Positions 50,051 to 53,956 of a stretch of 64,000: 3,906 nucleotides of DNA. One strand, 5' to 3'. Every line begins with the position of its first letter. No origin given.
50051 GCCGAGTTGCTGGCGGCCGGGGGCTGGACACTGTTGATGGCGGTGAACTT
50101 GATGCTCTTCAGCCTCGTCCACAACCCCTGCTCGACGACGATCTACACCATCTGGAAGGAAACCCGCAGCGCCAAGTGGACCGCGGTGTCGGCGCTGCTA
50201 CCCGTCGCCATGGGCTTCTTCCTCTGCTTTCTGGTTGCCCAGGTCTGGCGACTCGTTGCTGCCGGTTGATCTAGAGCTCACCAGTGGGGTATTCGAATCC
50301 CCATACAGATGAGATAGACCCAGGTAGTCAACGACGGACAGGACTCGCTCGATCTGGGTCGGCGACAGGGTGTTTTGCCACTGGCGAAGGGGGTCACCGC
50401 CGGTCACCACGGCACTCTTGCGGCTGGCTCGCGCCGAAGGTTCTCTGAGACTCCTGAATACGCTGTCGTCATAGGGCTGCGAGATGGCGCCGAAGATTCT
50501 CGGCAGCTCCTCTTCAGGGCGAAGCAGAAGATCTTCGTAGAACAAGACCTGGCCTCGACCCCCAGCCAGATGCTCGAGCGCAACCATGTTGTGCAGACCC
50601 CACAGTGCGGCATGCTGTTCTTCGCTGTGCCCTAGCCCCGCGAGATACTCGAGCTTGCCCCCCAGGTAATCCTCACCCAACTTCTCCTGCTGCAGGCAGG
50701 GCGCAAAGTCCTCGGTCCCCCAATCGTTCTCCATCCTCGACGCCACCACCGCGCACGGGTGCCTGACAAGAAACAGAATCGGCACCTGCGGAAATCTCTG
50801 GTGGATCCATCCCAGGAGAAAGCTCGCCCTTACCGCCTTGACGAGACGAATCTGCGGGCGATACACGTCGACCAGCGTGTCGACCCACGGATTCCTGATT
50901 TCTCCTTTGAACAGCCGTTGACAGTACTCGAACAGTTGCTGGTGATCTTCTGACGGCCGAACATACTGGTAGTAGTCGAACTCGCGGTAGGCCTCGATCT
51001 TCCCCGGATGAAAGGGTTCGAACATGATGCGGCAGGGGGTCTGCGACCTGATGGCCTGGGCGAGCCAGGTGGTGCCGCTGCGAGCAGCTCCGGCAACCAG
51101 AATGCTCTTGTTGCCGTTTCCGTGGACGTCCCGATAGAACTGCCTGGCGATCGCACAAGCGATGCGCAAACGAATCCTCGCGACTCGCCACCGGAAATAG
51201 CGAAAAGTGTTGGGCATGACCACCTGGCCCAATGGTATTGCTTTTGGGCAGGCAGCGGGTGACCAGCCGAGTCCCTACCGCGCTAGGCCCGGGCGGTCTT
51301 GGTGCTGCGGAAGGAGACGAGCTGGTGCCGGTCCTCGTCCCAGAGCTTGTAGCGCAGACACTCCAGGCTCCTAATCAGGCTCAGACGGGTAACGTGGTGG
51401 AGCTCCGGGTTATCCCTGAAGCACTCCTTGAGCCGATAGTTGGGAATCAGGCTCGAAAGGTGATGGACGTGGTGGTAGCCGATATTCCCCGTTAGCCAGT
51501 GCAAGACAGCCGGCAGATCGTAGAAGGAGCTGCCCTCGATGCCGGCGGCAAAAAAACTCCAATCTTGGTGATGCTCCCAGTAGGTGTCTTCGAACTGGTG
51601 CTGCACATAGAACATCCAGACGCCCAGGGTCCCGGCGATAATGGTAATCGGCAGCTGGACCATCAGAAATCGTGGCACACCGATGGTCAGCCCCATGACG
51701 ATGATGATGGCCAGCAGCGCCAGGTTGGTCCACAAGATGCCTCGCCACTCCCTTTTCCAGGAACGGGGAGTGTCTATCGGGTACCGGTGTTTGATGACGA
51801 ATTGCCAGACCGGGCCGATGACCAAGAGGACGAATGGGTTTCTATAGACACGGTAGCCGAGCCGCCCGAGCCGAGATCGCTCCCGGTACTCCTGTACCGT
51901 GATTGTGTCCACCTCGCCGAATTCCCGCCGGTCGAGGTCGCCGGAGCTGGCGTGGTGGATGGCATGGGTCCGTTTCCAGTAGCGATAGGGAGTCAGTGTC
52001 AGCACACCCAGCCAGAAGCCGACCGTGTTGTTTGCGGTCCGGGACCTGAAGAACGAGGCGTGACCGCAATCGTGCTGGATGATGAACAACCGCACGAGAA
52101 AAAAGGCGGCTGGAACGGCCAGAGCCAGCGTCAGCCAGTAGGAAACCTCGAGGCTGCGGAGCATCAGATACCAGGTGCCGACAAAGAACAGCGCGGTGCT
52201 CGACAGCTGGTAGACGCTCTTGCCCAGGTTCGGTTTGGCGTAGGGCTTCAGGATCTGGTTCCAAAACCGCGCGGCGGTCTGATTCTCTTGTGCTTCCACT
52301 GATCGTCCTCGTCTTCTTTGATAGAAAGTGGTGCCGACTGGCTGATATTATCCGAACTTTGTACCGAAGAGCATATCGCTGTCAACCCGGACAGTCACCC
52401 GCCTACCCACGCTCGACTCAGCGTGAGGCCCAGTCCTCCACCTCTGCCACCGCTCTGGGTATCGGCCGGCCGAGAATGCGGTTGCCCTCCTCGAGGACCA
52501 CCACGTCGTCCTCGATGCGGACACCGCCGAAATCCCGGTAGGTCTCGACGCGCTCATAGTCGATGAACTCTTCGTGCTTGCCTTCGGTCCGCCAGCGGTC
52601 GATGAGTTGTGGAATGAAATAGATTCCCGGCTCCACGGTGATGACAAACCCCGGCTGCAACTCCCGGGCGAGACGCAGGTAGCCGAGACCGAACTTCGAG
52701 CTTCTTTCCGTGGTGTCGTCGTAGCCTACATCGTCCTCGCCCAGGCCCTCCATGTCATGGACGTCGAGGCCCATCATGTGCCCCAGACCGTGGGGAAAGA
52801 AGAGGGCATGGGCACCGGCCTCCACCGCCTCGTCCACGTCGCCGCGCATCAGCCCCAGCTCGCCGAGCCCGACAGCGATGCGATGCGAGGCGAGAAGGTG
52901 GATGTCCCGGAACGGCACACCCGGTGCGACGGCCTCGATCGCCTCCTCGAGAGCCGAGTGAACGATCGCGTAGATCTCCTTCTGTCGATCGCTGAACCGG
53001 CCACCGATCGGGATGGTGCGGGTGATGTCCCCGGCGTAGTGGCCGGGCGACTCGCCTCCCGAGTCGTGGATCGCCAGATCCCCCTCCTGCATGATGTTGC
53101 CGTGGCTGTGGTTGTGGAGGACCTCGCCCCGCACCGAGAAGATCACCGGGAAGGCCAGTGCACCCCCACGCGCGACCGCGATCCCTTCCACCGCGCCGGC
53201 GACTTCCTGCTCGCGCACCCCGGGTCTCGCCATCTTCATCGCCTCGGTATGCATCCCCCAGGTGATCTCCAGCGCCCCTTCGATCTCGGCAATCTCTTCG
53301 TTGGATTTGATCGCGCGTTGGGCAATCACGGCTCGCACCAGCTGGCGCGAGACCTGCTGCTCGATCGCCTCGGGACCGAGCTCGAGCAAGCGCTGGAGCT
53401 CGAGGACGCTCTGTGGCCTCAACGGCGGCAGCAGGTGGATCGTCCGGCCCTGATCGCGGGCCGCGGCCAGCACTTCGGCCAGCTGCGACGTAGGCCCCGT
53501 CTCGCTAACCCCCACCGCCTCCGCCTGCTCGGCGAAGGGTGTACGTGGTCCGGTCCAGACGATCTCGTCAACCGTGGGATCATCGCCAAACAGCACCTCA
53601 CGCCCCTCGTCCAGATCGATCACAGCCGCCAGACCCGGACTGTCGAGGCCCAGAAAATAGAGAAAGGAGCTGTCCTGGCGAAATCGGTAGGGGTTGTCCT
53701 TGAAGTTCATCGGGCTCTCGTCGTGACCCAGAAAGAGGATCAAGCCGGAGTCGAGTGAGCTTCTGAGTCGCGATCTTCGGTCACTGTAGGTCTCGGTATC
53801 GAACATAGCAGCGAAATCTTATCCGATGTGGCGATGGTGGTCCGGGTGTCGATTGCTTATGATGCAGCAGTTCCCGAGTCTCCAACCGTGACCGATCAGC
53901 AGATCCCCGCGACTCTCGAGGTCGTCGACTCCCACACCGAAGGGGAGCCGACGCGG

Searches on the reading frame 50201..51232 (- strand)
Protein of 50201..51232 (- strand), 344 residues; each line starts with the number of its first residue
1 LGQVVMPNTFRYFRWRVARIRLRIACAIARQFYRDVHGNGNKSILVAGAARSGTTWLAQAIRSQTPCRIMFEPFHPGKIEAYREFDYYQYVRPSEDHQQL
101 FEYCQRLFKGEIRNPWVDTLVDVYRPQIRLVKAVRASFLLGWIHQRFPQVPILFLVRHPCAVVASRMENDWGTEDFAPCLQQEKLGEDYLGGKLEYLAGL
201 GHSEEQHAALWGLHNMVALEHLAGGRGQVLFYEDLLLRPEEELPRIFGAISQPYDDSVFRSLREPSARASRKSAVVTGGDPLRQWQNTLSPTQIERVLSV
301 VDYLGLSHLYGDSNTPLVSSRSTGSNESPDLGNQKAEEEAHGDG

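Call 59: search_protein_families(library=pfam, proteins=[window:50201-51232:-], max_evalue=0.001)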
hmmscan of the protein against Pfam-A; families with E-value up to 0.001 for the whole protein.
window:50201-51232:- (344 aa): 2 families
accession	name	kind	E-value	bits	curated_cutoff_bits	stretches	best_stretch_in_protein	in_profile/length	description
PF13469.12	Sulfotransfer_3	-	9.8e-13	49.3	27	1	44-256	2-216/216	Sulfotransferase family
PF00685.33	Sulfotransfer_1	-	0.00048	20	22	0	43-251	3-180/255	Sulfotransferase domain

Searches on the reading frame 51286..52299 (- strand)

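Call 59: search_protein_families(library=pfam, proteins=[window:51286-52299:-], max_evalue=0.001)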
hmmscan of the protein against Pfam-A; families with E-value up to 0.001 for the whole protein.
window:51286-52299:- (338 aa): 1 family
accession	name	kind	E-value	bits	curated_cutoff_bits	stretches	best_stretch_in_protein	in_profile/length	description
PF00487.30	FA_desaturase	-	1.4e-28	100.8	29.7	1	55-297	3-238/253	Fatty acid desaturase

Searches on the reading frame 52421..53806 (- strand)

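Call 59: search_protein_families(library=pfam, proteins=[window:52421-53806:-], max_evalue=0.001)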
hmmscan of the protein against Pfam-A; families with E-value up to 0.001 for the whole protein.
window:52421-53806:- (462 aa): 2 families
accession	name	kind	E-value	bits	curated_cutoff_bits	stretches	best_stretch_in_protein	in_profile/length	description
PF00557.29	Peptidase_M24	-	2.6e-47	161.7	23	1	175-437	3-206/208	Metallopeptidase family M24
PF05195.22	AMP_N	-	1.5e-25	89.7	24.6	1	7-118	1-115/121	Aminopeptidase P, N-terminal domain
